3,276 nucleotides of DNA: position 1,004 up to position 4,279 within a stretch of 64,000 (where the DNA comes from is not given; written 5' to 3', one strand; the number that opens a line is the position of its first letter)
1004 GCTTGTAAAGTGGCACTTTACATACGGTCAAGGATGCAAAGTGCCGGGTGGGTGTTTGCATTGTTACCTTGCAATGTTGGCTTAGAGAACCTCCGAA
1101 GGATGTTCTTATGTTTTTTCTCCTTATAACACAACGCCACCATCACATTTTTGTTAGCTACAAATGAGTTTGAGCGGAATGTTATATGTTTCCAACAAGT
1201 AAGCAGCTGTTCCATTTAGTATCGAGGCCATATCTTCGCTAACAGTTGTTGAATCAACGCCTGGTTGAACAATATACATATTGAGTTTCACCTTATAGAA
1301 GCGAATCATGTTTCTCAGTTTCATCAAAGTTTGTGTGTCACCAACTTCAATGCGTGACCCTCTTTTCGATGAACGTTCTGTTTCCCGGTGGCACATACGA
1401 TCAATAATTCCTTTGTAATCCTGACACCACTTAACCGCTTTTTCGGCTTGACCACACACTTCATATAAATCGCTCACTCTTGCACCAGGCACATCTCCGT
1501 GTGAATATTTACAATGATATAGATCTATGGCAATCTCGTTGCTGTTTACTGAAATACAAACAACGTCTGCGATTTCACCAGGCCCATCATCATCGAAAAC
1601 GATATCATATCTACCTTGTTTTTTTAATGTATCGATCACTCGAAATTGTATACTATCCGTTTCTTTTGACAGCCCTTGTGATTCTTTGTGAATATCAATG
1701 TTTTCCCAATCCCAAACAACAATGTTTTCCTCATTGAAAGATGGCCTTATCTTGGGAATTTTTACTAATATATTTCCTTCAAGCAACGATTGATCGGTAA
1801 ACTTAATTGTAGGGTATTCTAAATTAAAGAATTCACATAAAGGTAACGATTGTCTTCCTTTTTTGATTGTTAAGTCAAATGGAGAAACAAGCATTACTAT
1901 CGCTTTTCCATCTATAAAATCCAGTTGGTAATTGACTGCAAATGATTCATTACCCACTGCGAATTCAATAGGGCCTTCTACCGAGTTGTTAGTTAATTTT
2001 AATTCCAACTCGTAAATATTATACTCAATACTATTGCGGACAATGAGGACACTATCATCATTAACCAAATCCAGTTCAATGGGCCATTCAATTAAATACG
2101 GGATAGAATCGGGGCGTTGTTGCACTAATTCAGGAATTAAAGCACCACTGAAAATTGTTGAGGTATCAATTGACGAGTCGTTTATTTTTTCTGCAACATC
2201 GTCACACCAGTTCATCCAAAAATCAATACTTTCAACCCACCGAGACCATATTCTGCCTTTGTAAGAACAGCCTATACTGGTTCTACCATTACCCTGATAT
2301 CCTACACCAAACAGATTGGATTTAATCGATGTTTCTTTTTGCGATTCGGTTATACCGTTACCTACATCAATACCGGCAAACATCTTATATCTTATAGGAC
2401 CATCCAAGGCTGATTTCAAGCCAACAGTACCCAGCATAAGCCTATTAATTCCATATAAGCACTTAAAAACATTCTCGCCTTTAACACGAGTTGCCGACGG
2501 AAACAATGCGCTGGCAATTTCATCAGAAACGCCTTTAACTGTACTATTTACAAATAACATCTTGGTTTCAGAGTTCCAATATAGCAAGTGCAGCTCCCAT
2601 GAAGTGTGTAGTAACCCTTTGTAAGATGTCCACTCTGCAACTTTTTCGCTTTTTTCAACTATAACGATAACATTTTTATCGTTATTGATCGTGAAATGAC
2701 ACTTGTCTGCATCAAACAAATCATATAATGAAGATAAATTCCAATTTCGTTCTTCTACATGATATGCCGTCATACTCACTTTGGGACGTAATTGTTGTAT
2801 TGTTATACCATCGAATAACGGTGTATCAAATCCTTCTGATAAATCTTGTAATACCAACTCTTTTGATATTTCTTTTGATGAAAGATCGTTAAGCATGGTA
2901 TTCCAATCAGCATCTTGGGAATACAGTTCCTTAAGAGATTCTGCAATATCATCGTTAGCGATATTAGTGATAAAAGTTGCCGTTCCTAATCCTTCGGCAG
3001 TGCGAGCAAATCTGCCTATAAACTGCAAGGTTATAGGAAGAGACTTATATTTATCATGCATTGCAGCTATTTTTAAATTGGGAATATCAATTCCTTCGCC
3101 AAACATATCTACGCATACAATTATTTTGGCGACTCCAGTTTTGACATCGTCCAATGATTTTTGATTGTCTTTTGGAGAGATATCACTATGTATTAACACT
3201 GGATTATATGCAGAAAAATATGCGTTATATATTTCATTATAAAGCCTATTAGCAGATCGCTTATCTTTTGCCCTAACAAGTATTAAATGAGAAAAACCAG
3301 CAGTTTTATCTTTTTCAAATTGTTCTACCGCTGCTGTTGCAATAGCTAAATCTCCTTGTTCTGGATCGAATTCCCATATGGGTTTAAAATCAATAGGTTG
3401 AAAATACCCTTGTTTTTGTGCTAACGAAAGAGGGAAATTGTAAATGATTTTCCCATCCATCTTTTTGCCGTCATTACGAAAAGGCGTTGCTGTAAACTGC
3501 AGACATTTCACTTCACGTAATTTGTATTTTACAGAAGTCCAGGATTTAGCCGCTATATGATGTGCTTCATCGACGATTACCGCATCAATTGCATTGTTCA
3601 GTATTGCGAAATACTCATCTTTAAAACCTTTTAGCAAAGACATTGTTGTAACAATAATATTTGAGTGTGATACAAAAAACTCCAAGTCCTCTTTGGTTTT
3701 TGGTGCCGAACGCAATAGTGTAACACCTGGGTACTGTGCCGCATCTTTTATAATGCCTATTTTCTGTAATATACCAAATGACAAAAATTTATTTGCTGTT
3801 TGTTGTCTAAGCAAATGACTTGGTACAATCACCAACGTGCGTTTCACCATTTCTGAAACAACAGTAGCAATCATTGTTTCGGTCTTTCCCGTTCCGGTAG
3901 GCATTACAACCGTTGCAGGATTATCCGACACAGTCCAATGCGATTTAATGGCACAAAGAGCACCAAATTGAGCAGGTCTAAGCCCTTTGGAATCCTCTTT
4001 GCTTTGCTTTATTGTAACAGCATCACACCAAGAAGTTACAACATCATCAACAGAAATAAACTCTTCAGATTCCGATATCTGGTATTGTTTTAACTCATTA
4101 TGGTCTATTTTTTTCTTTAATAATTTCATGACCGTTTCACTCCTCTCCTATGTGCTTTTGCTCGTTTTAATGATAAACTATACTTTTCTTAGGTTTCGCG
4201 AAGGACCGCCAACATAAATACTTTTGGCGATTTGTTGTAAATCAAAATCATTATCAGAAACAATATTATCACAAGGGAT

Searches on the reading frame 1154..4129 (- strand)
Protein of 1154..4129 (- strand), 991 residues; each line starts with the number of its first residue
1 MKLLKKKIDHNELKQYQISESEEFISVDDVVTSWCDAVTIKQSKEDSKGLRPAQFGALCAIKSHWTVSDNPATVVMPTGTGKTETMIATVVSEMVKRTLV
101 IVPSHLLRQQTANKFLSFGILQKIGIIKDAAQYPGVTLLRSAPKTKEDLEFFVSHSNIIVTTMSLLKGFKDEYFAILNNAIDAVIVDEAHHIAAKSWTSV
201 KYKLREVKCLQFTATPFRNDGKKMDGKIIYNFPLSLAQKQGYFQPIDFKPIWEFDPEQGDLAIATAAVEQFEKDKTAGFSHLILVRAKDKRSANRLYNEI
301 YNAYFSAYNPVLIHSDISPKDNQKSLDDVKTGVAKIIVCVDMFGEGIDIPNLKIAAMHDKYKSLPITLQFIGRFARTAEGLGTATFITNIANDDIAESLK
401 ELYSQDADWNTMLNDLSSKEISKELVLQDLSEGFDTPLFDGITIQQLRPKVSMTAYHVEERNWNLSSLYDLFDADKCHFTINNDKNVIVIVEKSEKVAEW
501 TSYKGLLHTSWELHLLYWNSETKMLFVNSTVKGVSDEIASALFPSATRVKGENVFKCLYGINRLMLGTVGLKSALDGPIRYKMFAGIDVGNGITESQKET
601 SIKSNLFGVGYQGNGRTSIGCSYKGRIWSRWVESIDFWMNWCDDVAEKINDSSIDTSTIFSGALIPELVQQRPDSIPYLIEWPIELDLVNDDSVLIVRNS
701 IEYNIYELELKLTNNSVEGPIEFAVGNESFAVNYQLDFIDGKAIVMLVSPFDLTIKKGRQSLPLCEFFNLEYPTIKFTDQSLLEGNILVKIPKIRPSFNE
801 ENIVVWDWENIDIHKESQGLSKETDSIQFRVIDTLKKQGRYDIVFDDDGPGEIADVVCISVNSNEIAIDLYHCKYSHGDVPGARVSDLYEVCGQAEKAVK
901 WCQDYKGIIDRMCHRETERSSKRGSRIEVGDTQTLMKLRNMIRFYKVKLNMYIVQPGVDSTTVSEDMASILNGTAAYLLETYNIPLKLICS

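Call 3: search_protein_families(library=pfam, proteins=[window:1154-4129:-], max_evalue=0.01)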
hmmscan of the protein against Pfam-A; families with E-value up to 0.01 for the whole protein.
window:1154-4129:- (991 aa): 4 families
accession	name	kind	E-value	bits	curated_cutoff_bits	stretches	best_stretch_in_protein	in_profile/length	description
PF04851.21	ResIII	-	1.4e-24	87.3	22.5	1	49-218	3-164/164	Type III restriction enzyme, res subunit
PF00270.35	DEAD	-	2.3e-14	53.9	26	1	70-218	15-162/167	DEAD/DEAH box helicase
PF00271.37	Helicase_C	-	6.2e-11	43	23.5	1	283-377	18-109/110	Helicase conserved C-terminal domain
PF00176.29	SNF2-rel_dom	-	1.4e-05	24.8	24.9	1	79-223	27-170/290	SNF2-related domain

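Call 4: search_protein_families(library=padloc, proteins=[window:1154-4129:-], max_evalue=0.01)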
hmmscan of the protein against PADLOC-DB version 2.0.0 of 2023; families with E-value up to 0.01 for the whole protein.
window:1154-4129:- (991 aa): 22 families
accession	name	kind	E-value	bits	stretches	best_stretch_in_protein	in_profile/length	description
PDLC02707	PbeA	-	6.5e-16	56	1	43-223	246-420/672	PbeA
PDLC02706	PbeA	-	1.5e-11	41.7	1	64-220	280-435/722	PbeA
PDLC02704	PbeA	-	3.2e-10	37.1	1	64-232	265-441/682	PbeA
PDLC03658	mREase_IV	-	1.4e-09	34.2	1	54-393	227-561/953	Type IV methyl-directed restriction enzyme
PDLC03659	mREase_IV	-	3.5e-08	29.8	1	308-387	484-563/945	Type IV methyl-directed restriction enzyme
PDLC03648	REase_III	-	2.8e-07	27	1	171-301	122-270/871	Type III restriction enzyme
PDLC01439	typeIV_DinG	-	8.3e-07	26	0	51-114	17-78/575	CAS-IV-A; associated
PDLC01252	Cas3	-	4.2e-06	24.4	1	74-411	4-317/324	CAS-I; effector_G3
PDLC03047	REase_I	-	4.2e-06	22.8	1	279-378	606-704/1107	Type I restriction enzyme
PDLC01770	Cas3g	-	2.3e-05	21.1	1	291-393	262-357/733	-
PDLC03597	REase_MTase_IIG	-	4.5e-05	19.1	1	38-114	156-236/1646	Type IIG restriction enzyme-methyltransferase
PDLC02705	PbeA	-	8.9e-05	18.8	1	278-422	523-662/691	PbeA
PDLC01765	Cas3c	-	0.00041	17.4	1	73-499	187-555/612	-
PDLC02571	DrmA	-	0.00058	15.5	1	333-386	1055-1108/1282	DrmA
PDLC02855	DpdF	-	0.0012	15.2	1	60-192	147-280/825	DpdF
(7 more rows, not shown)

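Call 6: search_protein_families(library=ncbifam, proteins=[window:1154-4129:-], max_evalue=0.001)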
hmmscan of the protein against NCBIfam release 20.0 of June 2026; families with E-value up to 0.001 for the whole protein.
window:1154-4129:- (991 aa): 22 families
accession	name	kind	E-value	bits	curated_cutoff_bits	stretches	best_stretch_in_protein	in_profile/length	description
TIGR04095.1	dnd_restrict_1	equivalog_domain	3.7e-11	42.7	600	1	63-252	18-211/451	DNA phosphorothioation system restriction enzyme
NF003673.1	PRK05298.1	equivalog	3.2e-10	39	743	1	282-399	445-566/653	excinuclease ABC subunit UvrB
NF053632.1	heli_RadD_YejH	equivalog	1.3e-09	37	720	1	50-218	3-153/573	DNA repair helicase RadD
TIGR00631.1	uvrb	equivalog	3.1e-09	35.6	750.1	1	312-383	472-548/658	excinuclease ABC subunit UvrB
TIGR00643.1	recG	equivalog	1.1e-08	34.3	659.4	0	289-355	465-530/629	ATP-dependent DNA helicase RecG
NF008521.0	PRK11448.1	equivalog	1.1e-06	27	729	1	42-122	405-490/1123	type I restriction-modification system endonuclease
NF045503.1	repair_heli_XPB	equivalog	3.7e-06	25.8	610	1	42-393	176-524/548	DNA repair helicase XPB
NF046051.1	restrict_EcoAI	equivalog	9.3e-06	24.3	550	0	74-245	182-345/768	EcoAI/FtnUII family type I restriction enzme subunit R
NF008165.0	PRK10917.1-3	equivalog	1e-05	24.2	711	0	288-356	490-558/692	ATP-dependent DNA helicase RecG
NF010337.0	PRK13766.1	equivalog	1.6e-05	23.3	610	0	69-123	30-87/781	Hef nuclease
NF053631.1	RNA_helic_CshA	equivalog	2.1e-05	23.6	646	0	287-393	244-347/434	degradosome RNA helicase CshA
NF008744.0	PRK11776.1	equivalog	2.1e-05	23.3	524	1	285-414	247-372/460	ATP-dependent RNA helicase DbpA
NF008169.0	PRK10917.2-3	equivalog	3.2e-05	22.7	555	1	57-217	237-380/610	ATP-dependent DNA helicase RecG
TIGR01054.1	rgy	equivalog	3.8e-05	21.4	471.7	1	69-190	95-210/1172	reverse gyrase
NF004068.0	PRK05580.1-5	equivalog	7.2e-05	21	1249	1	21-211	230-405/795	primosomal protein N'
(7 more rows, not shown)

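Call 11: find_homologous_proteins(query=window:1154-4129:-, max_evalue=0.00001)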
Query window:1154-4129:- (991 aa): 5725 proteins with E <= 0.00001 among 8000 candidates; the best 120 are listed.
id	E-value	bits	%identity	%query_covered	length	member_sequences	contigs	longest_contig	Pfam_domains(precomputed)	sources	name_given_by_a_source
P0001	0.0e+0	2247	99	100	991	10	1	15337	PF00270.36,PF00176.30,PF18766.8,PF00271.38,PF04851.22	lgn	-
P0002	0.0e+0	2181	96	100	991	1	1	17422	PF00270.36,PF00176.30,PF00271.38,PF04851.22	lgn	-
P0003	0.0e+0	2177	95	100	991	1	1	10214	PF00270.36,PF00176.30,PF18766.8,PF00271.38,PF04851.22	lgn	-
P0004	0.0e+0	2175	95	100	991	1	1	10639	PF00270.36,PF00176.30,PF18766.8,PF00271.38,PF04851.22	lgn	-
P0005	0.0e+0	2175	95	100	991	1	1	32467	PF00270.36,PF00176.30,PF18766.8,PF00271.38,PF04851.22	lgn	-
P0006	0.0e+0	2054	96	93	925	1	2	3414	PF00270.36,PF00176.30,PF00271.38,PF04851.22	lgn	-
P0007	0.0e+0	2011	96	91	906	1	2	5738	PF00270.36,PF00176.30,PF00271.38,PF04851.22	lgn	-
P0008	0.0e+0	1943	84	100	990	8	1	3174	PF00270.36,PF00176.30,PF00271.38,PF04851.22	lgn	-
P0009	0.0e+0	1900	81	100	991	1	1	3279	PF00270.36,PF00271.38,PF04851.22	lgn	-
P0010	0.0e+0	1894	82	100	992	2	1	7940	PF00270.36,PF00176.30,PF00271.38,PF04851.22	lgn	-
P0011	0.0e+0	1857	80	100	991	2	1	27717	PF00270.36,PF00176.30,PF18766.8,PF00271.38,PF04851.22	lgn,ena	-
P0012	0.0e+0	1849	97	84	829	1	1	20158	PF00271.38,PF04851.22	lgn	-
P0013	0.0e+0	1739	75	100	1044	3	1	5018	PF00270.36,PF00176.30,PF00271.38,PF04851.22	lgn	-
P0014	0.0e+0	1400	60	100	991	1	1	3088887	PF00270.36,PF00176.30,PF00271.38,PF04851.22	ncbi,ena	-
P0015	0.0e+0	1393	60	100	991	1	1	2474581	PF00270.36,PF00176.30,PF00271.38,PF04851.22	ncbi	-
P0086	0.0e+0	1154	51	100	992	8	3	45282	PF00270.36,PF00271.38,PF04851.22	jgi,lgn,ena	-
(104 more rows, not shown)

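Call 13: find_related_loci(query=A1, collection=genome_contigs, flank=10000)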
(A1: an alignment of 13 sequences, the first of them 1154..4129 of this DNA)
Query A1 (991 aa) in genome_contigs; peptide patterns used: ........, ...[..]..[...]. (x = any residue, [..] = any of these).
600 stretches matched a pattern (row limit reached: there are more); 456 encode a relative of the query (tblastn E <= 1e-3); the best 80 are kept; 80 distinct loci.
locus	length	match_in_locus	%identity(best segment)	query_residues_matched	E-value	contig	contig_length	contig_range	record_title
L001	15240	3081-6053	58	1-991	0e+0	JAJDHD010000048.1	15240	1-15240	Christensenellaceae bacterium OttesenSCG-928-K19 AH-928-K19_NODE_48, whole genome shotgun sequence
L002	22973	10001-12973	59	1-991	0e+0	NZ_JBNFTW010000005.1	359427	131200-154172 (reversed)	Desulfosporosinus sp. SYSU MS00001 NODE_5_length_359427_cov_31.869544, whole genome shotgun sequence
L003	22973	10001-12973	51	1-991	0e+0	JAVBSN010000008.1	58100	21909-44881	MAG: Lachnospiraceae bacterium isolate EPI_MAG_00224 c_000007935549, whole genome shotgun sequence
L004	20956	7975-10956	50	1-991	0e+0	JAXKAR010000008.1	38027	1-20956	MAG: Emergencia sp. isolate DOME_MAG_8489 8489_D0104_k141_17817, whole genome shotgun sequence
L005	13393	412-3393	49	1-991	0e+0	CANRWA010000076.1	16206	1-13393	MAG TPA_asm: uncultured Clostridia bacterium isolate SRR15730559_bin.10_metawrap_v1.3_MAG genome assembly, contig: NODE.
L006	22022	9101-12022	48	26-991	0e+0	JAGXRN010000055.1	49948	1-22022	MAG: Dethiobacter sp. isolate CROMO_A_105 c_000000706925, whole genome shotgun sequence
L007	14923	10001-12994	47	1-991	0e+0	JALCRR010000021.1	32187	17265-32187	MAG: Oscillibacter sp. isolate UW_MP_OSCL1_1 Ga0455773_000420, whole genome shotgun sequence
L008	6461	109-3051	45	7-991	0e+0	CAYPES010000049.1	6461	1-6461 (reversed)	MAG TPA_asm: uncultured Clostridium sp. isolate binchicken_co365_232 genome assembly, contig: NODE_9766_length_6461_cov_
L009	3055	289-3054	48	1-915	0e+0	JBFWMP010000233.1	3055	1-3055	MAG: Clostridia bacterium isolate CA_2019_NHSR_92 NODE_73685_length_3055_cov_4.786544_NHSR, whole genome shotgun sequenc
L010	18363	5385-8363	49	1-991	0e+0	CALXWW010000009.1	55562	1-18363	MAG: uncultured Clostridia bacterium isolate BRZ_CH__bin9 genome assembly, contig: BRZ_CH__NODE_873_length_55562_cov_23.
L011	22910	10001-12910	46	28-991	0e+0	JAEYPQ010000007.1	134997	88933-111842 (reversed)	MAG: Bacillota bacterium isolate OH_CBB_1 k127_51976, whole genome shotgun sequence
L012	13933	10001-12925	41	28-990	0e+0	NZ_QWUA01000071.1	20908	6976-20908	Rummeliibacillus sp. POC4 contig00077, whole genome shotgun sequence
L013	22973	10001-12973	42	11-990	0e+0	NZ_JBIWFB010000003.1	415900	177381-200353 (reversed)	Psychrobacillus sp. NPDC096389 NPDC096389_262_E1.ctg-0003, whole genome shotgun sequence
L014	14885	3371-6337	40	1-991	0e+0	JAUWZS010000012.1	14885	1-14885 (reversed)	MAG: Candidatus Aenigmatarchaeota archaeon isolate CSMAG_2742 CSMAG_2742_k141_2908_length_14885_cov_33.6479, whole genom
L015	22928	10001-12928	38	30-991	0e+0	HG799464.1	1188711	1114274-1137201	Gemmata sp. IIL30 genomic scaffold, scaffold00003, whole genome shotgun sequence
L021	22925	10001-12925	40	30-991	0e+0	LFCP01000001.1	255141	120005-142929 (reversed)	MAG: Parcubacteria bacterium C7867-006 C7867_00050, whole genome shotgun sequence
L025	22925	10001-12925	41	28-990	0e+0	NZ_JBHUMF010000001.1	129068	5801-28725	Bacillus seohaeanensis strain KCTC 3913 platanus_K_21_77_1, whole genome shotgun sequence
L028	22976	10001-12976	37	3-991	0e+0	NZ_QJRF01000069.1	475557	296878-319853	Pseudomonas taiwanensis strain xwS3 299, whole genome shotgun sequence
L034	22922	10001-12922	36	28-991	0e+0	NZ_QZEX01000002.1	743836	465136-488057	Chachezhania antarctica strain SM1703 scaffold2, whole genome shotgun sequence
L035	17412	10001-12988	37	6-991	0e+0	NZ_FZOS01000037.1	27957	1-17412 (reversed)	Sphingomonas laterariae strain LNB2, whole genome shotgun sequence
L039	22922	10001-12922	36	28-991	0e+0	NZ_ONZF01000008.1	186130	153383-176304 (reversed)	Palleronia abyssalis strain CECT 8504, whole genome shotgun sequence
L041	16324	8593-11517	37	30-989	0e+0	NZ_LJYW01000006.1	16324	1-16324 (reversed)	Prosthecomicrobium hirschii strain 16 C6, whole genome shotgun sequence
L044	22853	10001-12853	38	49-991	0e+0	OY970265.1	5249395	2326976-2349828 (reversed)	MAG: uncultured Acidobacteriota bacterium isolate MFD01476.bin.1.56 genome assembly, chromosome: 1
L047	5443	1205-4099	37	36-991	0e+0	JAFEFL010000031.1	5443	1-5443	MAG: Proteobacteria bacterium isolate SZAS LIN-22 LIN-643__31__length-5443, whole genome shotgun sequence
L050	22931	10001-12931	37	30-991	0e+0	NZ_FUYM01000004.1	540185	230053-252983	Rhizorhabdus histidinilytica strain UM2, whole genome shotgun sequence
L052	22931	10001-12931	37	30-991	0e+0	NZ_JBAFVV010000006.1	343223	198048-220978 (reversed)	Xanthobacter autotrophicus DSM 431 strain 14g Contig006, whole genome shotgun sequence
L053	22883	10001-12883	37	40-991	0e+0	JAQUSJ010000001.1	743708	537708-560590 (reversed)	MAG: Candidatus Daviesbacteria bacterium isolate STD1_94 NODE_9_length_743708_cov_15.213565_Sandtown_D1, whole genome sh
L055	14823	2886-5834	37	26-991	0e+0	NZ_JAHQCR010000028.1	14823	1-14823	Bacillus alkalicola strain JCM 17098 714, whole genome shotgun sequence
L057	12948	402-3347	37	26-986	0e+0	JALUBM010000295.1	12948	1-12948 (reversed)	MAG: Sulfurimonas sp. isolate S142_metabat2_scaf2bin.016 S142_NODE_808_length_12948_cov_1.944544, whole genome shotgun s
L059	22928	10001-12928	36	21-990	0e+0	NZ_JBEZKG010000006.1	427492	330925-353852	Streptomyces sp. NPDC048420 NPDC048420_56_H5.ctg-0006, whole genome shotgun sequence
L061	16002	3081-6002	38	23-991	0e+0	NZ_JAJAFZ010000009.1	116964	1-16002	Photorhabdus kayaii strain DSM 15194 D1071519_102_9, whole genome shotgun sequence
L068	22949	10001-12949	38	28-991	0e+0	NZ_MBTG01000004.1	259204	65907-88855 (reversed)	Paenibacillus ferrarius strain CY1 CY1_scaffold12, whole genome shotgun sequence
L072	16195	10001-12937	37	28-991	0e+0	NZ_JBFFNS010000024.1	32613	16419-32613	MAG: Sulfurimonas sp. isolate Mix_mud18.2022.04.8 k141_1671930_length_32613_cov_75.0000, whole genome shotgun sequence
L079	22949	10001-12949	38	25-991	0e+0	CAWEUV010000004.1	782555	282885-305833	MAG: uncultured Flavobacteriaceae bacterium isolate MFD05674.bin.1.135 genome assembly, contig: contig_45927, whole geno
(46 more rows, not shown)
